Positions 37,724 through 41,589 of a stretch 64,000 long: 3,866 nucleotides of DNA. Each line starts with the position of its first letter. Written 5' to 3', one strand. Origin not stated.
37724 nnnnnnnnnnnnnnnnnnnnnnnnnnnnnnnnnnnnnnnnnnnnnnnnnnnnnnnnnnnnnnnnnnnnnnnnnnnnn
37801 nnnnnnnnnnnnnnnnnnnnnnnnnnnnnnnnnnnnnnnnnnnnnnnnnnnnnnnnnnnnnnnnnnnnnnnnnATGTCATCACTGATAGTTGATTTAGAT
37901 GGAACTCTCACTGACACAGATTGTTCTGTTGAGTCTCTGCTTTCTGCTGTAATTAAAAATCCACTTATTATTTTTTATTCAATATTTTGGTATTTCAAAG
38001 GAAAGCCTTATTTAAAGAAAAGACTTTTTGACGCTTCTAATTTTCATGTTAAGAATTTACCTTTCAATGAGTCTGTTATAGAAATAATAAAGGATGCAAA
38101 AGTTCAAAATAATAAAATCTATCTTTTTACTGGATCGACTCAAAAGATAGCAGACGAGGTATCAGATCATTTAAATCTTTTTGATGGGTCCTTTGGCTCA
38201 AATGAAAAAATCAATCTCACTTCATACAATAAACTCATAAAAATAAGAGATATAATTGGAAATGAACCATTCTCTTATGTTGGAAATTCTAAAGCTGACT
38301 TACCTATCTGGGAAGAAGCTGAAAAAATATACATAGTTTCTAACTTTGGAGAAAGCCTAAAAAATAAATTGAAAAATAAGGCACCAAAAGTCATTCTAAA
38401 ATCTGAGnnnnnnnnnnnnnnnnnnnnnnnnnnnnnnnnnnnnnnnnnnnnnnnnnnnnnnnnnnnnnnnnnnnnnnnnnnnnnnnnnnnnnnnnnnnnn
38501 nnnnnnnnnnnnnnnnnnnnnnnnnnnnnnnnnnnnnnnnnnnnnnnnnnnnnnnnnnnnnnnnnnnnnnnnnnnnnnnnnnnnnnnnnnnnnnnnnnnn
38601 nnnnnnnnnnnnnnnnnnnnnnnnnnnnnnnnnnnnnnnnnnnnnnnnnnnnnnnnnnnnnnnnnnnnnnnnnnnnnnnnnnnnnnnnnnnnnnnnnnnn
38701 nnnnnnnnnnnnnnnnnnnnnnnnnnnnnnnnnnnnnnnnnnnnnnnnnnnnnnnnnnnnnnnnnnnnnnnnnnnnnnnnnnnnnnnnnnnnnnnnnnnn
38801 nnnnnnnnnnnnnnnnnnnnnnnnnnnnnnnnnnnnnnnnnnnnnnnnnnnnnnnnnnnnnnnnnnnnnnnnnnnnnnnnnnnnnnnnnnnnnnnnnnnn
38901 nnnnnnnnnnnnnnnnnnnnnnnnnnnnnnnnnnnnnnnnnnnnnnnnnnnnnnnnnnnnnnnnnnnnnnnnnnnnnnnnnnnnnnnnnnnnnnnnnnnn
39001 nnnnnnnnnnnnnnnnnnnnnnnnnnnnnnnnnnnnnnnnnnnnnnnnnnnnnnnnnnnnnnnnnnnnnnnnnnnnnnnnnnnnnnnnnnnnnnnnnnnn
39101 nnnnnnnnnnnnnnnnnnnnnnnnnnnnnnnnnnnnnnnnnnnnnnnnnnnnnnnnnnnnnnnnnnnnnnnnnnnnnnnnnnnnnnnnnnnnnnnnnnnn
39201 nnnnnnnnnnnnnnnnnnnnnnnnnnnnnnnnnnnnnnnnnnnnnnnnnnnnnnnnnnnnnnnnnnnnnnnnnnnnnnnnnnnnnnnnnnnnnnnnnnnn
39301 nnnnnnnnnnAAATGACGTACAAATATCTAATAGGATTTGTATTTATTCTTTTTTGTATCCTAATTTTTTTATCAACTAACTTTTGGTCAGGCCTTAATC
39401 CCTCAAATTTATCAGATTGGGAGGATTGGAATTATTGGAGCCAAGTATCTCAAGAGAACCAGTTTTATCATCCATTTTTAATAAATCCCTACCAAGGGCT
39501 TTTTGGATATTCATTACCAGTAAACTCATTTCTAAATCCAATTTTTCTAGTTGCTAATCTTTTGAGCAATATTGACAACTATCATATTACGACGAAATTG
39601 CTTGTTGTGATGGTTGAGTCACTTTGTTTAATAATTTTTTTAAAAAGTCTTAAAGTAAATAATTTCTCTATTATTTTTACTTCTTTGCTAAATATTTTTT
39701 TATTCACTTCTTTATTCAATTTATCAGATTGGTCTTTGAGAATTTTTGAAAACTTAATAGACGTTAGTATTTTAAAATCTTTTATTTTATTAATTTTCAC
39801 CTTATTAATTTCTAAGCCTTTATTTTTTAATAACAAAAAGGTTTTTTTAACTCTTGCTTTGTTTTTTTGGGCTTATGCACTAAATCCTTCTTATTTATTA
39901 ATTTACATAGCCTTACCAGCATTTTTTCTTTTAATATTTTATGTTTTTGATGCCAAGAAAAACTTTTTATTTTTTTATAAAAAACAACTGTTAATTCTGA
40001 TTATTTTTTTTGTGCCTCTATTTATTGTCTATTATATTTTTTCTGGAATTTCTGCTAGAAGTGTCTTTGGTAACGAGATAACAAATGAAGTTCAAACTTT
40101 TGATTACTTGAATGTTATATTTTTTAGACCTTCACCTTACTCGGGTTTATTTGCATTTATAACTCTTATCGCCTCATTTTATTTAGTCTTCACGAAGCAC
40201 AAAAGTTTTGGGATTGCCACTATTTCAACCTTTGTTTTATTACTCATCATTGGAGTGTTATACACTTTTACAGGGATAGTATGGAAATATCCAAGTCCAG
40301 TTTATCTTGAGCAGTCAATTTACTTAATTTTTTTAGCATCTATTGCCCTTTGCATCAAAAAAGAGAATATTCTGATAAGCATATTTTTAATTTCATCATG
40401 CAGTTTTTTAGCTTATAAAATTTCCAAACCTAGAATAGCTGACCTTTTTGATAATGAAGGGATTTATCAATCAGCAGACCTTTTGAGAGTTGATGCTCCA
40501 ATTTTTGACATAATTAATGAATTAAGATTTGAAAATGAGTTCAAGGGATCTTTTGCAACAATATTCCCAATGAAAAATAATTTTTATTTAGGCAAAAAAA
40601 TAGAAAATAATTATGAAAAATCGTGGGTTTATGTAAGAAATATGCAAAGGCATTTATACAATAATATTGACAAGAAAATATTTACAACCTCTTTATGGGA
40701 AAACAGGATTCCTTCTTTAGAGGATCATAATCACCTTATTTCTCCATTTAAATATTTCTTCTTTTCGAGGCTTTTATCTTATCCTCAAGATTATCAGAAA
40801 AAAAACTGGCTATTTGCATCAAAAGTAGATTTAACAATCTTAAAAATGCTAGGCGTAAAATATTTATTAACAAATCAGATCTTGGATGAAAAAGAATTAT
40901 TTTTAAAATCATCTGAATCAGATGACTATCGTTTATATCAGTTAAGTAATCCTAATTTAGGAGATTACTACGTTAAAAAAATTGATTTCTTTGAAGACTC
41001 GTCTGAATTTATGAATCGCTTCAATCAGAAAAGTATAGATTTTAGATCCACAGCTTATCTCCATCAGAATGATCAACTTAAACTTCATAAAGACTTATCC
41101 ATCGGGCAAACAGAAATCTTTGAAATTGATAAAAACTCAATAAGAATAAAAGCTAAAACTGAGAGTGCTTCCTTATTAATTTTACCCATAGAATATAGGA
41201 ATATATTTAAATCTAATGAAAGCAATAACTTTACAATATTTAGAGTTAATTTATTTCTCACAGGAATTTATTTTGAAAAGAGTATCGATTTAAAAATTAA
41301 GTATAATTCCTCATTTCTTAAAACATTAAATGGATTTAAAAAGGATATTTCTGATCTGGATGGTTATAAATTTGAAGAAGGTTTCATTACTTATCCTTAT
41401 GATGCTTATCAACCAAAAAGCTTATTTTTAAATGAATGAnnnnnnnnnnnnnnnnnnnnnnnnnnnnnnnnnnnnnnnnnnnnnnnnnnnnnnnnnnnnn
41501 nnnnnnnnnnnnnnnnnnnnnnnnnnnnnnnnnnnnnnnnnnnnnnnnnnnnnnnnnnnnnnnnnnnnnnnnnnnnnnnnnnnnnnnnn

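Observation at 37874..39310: HAD-UbiA fusion may supply the poorly defined phosphatase step of the DPA pathway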

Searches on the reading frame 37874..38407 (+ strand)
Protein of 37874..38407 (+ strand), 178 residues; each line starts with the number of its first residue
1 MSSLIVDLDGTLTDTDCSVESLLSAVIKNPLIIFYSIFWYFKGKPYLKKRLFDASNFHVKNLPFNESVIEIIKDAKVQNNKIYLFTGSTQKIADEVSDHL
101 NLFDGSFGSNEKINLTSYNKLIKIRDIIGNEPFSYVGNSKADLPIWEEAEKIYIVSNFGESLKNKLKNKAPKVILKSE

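Call 59: search_protein_families(library=pfam, proteins=[window:37874-38407:+], max_evalue=1)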
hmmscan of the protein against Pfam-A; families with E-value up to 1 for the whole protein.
window:37874-38407:+ (178 aa): 6 families
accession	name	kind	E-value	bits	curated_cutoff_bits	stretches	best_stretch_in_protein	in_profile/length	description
PF00702.32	Hydrolase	-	0.00027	21.8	26.4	1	4-109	4-147/191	haloacid dehalogenase-like hydrolase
PF08282.18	Hydrolase_3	-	0.015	15.5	20.9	0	86-167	151-240/255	haloacid dehalogenase-like hydrolase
PF25109.1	HAD_PNKP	-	0.017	15.7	27.6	0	51-102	20-69/143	Polynucleotide kinase PNKP phosphatase domain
PF03031.24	NIF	-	0.019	15.1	21.8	1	4-101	3-75/160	NLI interacting factor-like phosphatase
PF12710.13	HAD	-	0.022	15.6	27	1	5-24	2-20/189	haloacid dehalogenase-like hydrolase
PF13419.12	HAD_2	-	0.023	15.2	23.8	0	54-110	68-129/178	Haloacid dehalogenase-like hydrolase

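Call 67: search_protein_representatives(protein=window:37874-38407:+)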
Query: 178 residues. Proteins with E-value up to 0.001 (for the whole library): 4066; up to 1e-10: 2554; up to 1e-30: 10. The best 150 are listed.
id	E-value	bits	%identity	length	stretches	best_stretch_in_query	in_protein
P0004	1.6e-42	161.5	49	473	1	1-170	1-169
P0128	2.5e-37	144.6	87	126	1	25-103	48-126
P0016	3.5e-36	140.9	47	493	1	3-168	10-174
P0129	8.5e-33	129.9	42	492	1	2-174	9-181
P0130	8.6e-33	129.8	45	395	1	3-169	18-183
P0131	1.6e-32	129.0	50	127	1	2-121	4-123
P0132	2.7e-32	128.2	37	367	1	3-177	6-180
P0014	4.1e-32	127.7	43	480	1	4-167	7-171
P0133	4.2e-32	127.6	42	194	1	2-168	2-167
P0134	2.7e-31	125.0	41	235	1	2-159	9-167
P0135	1.1e-30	123.0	41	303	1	3-172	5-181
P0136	1.9e-30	122.2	42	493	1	3-148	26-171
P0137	2.0e-30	122.2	39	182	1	4-163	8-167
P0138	2.1e-30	122.1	42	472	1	4-169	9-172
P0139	4.2e-30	121.1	41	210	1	4-172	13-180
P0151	1.0e-28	116.6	37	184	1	3-162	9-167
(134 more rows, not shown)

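Call 69: find_encoding_contigs(protein=P0151, flank=5000, max_places=2)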
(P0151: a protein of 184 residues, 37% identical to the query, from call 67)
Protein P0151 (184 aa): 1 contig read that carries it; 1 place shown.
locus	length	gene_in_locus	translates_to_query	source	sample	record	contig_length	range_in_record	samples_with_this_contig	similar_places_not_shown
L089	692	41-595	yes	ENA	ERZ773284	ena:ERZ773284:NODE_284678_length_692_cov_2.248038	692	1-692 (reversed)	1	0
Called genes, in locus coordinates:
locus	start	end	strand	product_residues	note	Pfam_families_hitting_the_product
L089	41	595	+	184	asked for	PF12710:HAD (faint)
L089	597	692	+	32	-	?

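Call 72: find_encoding_contigs(protein=P0137, flank=5000, max_places=2)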
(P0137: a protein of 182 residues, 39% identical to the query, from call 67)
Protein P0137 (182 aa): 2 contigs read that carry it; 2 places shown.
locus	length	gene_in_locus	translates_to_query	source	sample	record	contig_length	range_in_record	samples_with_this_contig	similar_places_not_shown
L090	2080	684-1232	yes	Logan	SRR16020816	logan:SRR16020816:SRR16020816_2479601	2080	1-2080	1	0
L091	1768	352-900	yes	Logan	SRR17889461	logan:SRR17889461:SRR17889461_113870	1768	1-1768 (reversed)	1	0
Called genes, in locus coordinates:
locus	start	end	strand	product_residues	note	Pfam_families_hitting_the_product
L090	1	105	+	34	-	?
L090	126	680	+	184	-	PF01025:GrpE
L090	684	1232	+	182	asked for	PF00702:Hydrolase (faint), PF03031:NIF (faint), PF12710:HAD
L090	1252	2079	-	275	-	?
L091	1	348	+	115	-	?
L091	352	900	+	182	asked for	PF00702:Hydrolase (faint), PF03031:NIF (faint), PF12710:HAD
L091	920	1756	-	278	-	-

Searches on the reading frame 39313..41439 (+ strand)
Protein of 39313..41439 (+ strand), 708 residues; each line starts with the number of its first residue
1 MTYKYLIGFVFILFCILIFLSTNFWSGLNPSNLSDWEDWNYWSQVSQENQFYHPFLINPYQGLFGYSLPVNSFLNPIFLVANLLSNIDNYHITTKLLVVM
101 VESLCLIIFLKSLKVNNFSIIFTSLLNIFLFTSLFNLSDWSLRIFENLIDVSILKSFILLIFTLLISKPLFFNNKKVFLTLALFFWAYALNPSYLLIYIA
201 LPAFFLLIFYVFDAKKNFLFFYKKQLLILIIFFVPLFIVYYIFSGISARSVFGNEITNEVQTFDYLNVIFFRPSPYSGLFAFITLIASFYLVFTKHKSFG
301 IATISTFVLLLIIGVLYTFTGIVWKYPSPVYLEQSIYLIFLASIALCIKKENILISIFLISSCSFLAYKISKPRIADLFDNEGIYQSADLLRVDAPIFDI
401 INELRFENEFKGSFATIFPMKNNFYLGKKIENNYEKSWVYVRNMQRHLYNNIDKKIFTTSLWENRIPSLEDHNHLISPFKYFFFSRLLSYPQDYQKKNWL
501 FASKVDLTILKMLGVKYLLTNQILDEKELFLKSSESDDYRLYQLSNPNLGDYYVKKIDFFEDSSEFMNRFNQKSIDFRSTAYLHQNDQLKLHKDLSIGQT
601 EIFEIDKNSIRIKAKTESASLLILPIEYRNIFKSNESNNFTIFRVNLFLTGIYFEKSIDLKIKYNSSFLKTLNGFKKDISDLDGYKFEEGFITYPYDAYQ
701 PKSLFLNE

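Call 4: search_protein_families(library=pfam, proteins=[window:39313-41439:+], max_evalue=0.01)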
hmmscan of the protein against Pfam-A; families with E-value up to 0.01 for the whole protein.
window:39313-41439:+ (708 aa): 0 families

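Call 5: search_protein_families(library=ncbifam, proteins=[window:39313-41439:+], max_evalue=0.01)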
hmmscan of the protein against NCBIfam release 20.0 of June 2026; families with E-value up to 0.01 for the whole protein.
window:39313-41439:+ (708 aa): 0 families

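Call 49: search_solved_structures(query=window:39313-41436:+, max_evalue=10)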
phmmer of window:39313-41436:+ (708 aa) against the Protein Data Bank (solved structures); distinct sequences matched with E-value up to 10: 0.

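Call 55: find_homologous_proteins(query=window:39313-41436:+, max_evalue=0.001)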
Query window:39313-41436:+ (708 aa): 7 proteins with E <= 0.001 among 8000 candidates.
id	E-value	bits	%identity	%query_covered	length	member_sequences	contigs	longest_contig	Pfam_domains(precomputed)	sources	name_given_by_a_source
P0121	0.0e+0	1460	94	100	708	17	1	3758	-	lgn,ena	-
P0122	0.0e+0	1243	94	86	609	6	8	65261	-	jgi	jgi:hypothetical protein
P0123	0.0e+0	1128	72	100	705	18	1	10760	-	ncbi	-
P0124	1.3e-158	548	43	97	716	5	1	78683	-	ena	-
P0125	2.6e-97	345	35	98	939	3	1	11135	PF09335.17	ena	-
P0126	2.3e-83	299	31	99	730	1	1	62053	-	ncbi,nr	ncbi:hypothetical protein QUF90_15215 [Desulfococcaceae bacterium HSG9]|nr:hypothetical protein [Des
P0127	7.7e-8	50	24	33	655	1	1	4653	-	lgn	-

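Call 70: predict_structure(alignment_id=A3)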
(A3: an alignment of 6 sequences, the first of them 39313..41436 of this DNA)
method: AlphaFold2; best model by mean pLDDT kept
length: 708 residues; sequences in the alignment: 6
mean_pLDDT: 59.1   pTM: 0.52
mean pLDDT of the five models: 59.1, 48.8, 48.0, 47.0, 43.0
residues with pLDDT >= 90: 12; 70-90: 231; 50-70: 194; < 50: 271
segments of 3 or more residues with pLDDT < 50: 1-4, 27-69, 136-148, 242-268, 319-327, 371-409, 420-448, 450-460, 462-465, 470-504, 534-537, 634-636, 665-708
pLDDT, mean of each block of 10 residues (from residue 1): 54 67 51 39 44 34 37 68 62 74 83 82 78 50 40 74 82 86 83 73 89 78 86 68 39 31 40 63 86 89 90 64 44 74 80 63 61 35 27 36 44 61 37 41 46 45 50 42 38 37 56 72 60 54 68 77 62 66 64 77 69 86 68 55 67 85 48 30 29 27 26
secondary structure, 60 per line:
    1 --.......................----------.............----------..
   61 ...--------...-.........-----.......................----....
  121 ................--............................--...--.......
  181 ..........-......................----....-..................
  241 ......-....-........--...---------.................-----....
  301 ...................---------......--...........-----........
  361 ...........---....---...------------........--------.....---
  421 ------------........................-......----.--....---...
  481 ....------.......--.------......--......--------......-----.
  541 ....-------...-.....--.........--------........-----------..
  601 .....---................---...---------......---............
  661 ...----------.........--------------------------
elements in order (helices of 4 or more, strands of 3 or more residues): H3-25 H36-48 H59-63 H76-84 H90-112 H117-136 H139-166 H174-190 H192-213 H218-221 H223-246 H248-251 H253-260 H275-291 H297-319 H329-334 H337-347 H353-371 H375-378 H397-404 E413-417 H433-456 H458-463 H471-474 H478-484 H491-497 H507-512 E515-520 E529-534 E540-544 E552-554 E556-560 H563-571 E580-584 E599-605 E609-624 E640-645 E649-663 H674-682

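Call 73: fold_search(model_id=the predicted structure, library=pdb)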
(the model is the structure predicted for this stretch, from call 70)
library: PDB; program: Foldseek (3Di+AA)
matches with E <= 10: 480; with E <= 0.001: 2
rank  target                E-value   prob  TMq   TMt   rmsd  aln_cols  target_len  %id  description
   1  8age_A                2.7e-04  1.00  0.34  0.37  16.5       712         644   12  Structure of yeast oligosaccharylransferase complex with acceptor peptide bound (released 2022-12-07)
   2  6wby                  8.1e-04  1.00  0.35  0.22  19.9       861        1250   11  Single-Particle Cryo-EM Structure of Arabinofuranosyltransferase AftD from Mycobacteria, Mutant R1389S Class 2 (released 2020-05-13)
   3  7oci_F                1.3e-03  1.00  0.31  0.34  16.7       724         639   12  Cryo-EM structure of yeast Ost6p containing oligosaccharyltransferase complex (released 2022-02-16)
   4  8if8_B                2.3e-03  1.00  0.32  0.35  15.8       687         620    8  Arabinosyltransferase AftA (released 2023-05-31)
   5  7zlh_A                2.5e-03  1.00  0.34  0.36  13.7       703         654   12  Cryo-EM structure of C-mannosyltransferase CeDPY19, in apo state, bound to CMT2-Fab and anti-Fab nanobody (released 2023-01-11)
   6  6c26_A                2.7e-03  1.00  0.34  0.36  17.5       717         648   12  The Cryo-EM structure of a eukaryotic oligosaccharyl transferase complex (released 2018-01-31)
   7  8if8_C                5.7e-03  1.00  0.29  0.33  11.5       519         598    8  Arabinosyltransferase AftA (released 2023-05-31)
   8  8agc_A                1.2e-02  0.98  0.31  0.32  16.6       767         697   12  Structure of yeast oligosaccharylransferase complex with lipid-linked oligosaccharide and non-acceptor peptide bound (released 2022-12-07)
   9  6ftg_5                2.8e-02  0.98  0.36  0.39  14.8       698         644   11  Subtomogram average of OST-containing ribosome-translocon complexes from canine rough microsomal membranes (released 2018-03-21)
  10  8pn9_A                5.8e-02  0.94  0.33  0.35  16.3       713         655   11  Structure of human oligosaccharyltransferase OST-A complex bound to NGI-1 (released 2024-05-08)
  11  5ezm                  6.9e-02  0.95  0.33  0.40  12.0       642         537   10  Crystal Structure of ArnT from Cupriavidus metallidurans in the apo state (released 2016-02-17)
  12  5f15                  1.1e-01  0.87  0.28  0.34  12.7       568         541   10  Crystal Structure of ArnT from Cupriavidus metallidurans bound to Undecaprenyl phosphate (released 2016-02-17)
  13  7d5q_A                1.4e-01  0.11  0.09  0.12  22.9       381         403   15  Structure of NorC transporter (K398A mutant) in an outward-open conformation in complex with a single-chain Indian cam (released 2021-06-09)
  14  6s7t_A                1.5e-01  0.28  0.23  0.23  15.8       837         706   12  Cryo-EM structure of human oligosaccharyltransferase complex OST-B (released 2019-12-18)
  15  8b6l_I                1.6e-01  0.75  0.29  0.29  17.2       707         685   11  Subtomogram average of the human Sec61-TRAP-OSTA-translocon (released 2022-12-07)
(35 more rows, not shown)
